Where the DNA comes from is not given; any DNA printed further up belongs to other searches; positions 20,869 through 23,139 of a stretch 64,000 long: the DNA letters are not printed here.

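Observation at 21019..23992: GT41 (OGT/SPINDLY-like) plus GT47 (exostosin-like) cassette: candidate cytoplasmic prime-and-extend glycosylation system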

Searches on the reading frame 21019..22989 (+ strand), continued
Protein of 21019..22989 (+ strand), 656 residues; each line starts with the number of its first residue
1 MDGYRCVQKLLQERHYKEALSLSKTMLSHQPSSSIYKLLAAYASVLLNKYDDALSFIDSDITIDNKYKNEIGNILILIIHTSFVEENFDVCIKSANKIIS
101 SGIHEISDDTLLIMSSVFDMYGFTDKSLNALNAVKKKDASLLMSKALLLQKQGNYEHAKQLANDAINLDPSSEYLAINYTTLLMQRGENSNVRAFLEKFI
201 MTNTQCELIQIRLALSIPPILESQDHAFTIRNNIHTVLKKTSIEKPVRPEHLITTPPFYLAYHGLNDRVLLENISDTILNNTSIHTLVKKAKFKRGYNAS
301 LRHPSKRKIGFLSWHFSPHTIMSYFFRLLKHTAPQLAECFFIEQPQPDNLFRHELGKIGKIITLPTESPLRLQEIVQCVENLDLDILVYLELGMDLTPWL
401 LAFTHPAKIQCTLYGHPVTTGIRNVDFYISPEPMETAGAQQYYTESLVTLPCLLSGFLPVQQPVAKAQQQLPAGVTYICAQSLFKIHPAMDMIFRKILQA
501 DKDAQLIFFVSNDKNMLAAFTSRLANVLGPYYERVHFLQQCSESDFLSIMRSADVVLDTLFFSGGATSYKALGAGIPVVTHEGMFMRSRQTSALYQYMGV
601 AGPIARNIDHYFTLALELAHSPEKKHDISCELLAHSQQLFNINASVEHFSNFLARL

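Call 19: search_solved_structures(query=window:21019-22989:+, max_evalue=0.01, show_alignments=3)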
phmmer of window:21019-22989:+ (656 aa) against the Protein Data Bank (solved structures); distinct sequences matched with E-value up to 0.01: 25.
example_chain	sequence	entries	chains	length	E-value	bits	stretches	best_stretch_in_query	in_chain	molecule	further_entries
5djs_A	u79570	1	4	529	3.2e-22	82.1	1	368-619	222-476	Tetratricopeptide TPR_2 repeat protein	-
7y4i_A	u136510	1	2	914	8.3e-14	54.4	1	372-620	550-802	Probable UDP-N-acetylglucosamine--peptide N-acetylglucosaminyltransferase SPINDLY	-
8dtf_A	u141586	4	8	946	1.3e-13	53.7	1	372-620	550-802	Probable UDP-N-acetylglucosamine--peptide N-acetylglucosaminyltransferase SPINDLY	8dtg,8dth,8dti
2jlb_A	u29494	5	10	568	7.2e-10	41.3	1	304-649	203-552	XCC0866 | XCOGT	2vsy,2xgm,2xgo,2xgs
2vsn_A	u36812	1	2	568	7.9e-10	41.2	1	304-649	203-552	XCOGT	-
6q4m_A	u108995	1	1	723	3.6e-08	35.8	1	466-621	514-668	UDP-N-acetylglucosamine--peptide N-acetylglucosaminyltransferase 110 kDa subunit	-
5hgv_A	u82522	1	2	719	5.3e-08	35.2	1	466-621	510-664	UDP-N-acetylglucosamine--peptide N-acetylglucosaminyltransferase 110 kDa subunit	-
5lvv_A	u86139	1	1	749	5.4e-08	35.2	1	466-621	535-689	UDP-N-acetylglucosamine--peptide N-acetylglucosaminyltransferase 110 kDa subunit,UDP-N-ace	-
8cm9_A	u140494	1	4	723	5.6e-08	35.1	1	466-621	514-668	UDP-N-acetylglucosamine--peptide N-acetylglucosaminyltransferase 110 kDa subunit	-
6ibo_A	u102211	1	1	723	5.7e-08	35.1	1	466-621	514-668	UDP-N-acetylglucosamine--peptide N-acetylglucosaminyltransferase 110 kDa subunit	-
5lwv_A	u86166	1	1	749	5.9e-08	35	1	466-621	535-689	Host cell factor 1,UDP-N-acetylglucosamine--peptide N-acetylglucosaminyltransferase 110 kD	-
3pe3_A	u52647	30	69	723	6.1e-08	35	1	466-621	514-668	UDP-N-acetylglucosamine--peptide N-acetylglucosaminyltransferase 110 kDa subunit | UDP-N-ACETYLGLUCOSAMINE--PEPTIDE N-ACETYLGLUCOSAMINYL TRANSFERASE 110 KDA SUB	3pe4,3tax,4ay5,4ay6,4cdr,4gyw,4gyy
6tka_AAA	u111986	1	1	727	6.2e-08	35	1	466-621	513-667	UDP-N-acetylglucosamine--peptide N-acetylglucosaminyltransferase 110 kDa subunit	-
5nps_A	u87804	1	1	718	6.2e-08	35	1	466-621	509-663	UDP-N-acetylglucosamine--peptide N-acetylglucosaminyltransferase 110 kDa subunit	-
5npr_A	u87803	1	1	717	6.4e-08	34.9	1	466-621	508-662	UDP-N-acetylglucosamine--peptide N-acetylglucosaminyltransferase 110 kDa subunit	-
3q3e_A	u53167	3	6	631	4.5e-05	25.5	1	383-628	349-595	HMW1C-like glycosyltransferase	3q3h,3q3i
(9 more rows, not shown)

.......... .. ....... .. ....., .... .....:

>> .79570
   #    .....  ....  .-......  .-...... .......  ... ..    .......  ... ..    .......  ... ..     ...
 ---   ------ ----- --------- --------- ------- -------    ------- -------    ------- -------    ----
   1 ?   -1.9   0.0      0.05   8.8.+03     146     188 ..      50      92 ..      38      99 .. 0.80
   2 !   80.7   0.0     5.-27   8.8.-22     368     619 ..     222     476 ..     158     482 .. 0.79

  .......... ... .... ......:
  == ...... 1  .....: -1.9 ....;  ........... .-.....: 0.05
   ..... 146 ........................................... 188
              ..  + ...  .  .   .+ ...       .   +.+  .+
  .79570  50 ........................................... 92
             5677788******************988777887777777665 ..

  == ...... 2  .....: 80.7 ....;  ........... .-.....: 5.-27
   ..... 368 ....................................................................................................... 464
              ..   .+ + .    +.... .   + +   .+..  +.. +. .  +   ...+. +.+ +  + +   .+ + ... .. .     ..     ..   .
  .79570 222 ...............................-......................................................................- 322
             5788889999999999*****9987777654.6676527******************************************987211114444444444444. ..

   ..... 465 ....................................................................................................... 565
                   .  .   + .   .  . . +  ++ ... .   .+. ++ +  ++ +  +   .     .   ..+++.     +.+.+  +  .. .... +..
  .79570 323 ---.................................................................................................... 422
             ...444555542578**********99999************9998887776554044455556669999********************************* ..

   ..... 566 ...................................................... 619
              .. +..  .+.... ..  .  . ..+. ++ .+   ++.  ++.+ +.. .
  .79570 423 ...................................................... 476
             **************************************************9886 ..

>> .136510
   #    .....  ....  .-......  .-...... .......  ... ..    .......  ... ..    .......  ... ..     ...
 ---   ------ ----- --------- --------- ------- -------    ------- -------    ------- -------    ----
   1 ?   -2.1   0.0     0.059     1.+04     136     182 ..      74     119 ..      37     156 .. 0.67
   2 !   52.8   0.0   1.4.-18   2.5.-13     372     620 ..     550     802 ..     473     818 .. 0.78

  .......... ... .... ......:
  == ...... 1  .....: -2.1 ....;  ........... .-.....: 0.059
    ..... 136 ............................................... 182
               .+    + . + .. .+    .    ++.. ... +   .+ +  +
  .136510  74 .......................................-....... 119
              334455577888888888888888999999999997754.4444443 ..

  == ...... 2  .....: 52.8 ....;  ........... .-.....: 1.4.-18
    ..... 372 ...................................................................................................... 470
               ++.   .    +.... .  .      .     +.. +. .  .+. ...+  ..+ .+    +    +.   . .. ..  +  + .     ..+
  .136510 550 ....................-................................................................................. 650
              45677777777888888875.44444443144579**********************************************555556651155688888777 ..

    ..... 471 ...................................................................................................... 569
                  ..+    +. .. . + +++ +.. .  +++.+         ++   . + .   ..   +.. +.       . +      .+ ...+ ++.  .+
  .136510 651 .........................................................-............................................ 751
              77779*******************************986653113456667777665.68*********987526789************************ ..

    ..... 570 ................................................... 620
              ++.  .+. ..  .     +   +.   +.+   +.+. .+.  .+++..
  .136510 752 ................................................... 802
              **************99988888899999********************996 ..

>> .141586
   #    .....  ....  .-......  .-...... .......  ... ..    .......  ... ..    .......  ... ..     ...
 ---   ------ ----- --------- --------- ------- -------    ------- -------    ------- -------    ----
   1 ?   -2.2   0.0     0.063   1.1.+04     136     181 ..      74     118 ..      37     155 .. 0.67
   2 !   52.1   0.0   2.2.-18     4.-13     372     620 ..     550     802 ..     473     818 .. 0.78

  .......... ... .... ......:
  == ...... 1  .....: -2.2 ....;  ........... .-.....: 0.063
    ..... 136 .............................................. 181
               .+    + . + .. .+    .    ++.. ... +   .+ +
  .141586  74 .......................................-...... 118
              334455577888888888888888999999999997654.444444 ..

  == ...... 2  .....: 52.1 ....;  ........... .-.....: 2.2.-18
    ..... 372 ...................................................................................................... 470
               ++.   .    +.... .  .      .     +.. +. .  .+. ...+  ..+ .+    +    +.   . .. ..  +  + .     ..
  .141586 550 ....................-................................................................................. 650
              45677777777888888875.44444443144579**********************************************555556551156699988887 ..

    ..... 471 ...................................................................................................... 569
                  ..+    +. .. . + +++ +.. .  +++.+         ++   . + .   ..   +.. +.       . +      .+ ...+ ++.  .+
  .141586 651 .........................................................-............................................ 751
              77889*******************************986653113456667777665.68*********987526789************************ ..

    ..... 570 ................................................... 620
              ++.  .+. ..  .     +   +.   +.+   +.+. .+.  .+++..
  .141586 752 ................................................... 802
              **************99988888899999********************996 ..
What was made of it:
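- On NGT/HMW1C N-glucosyltransferases (NCBIfam NF049992): PDB HMW1C-like 3q3e scores E 4.5e-5, against 3e-22 for TtOGT (call 19).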
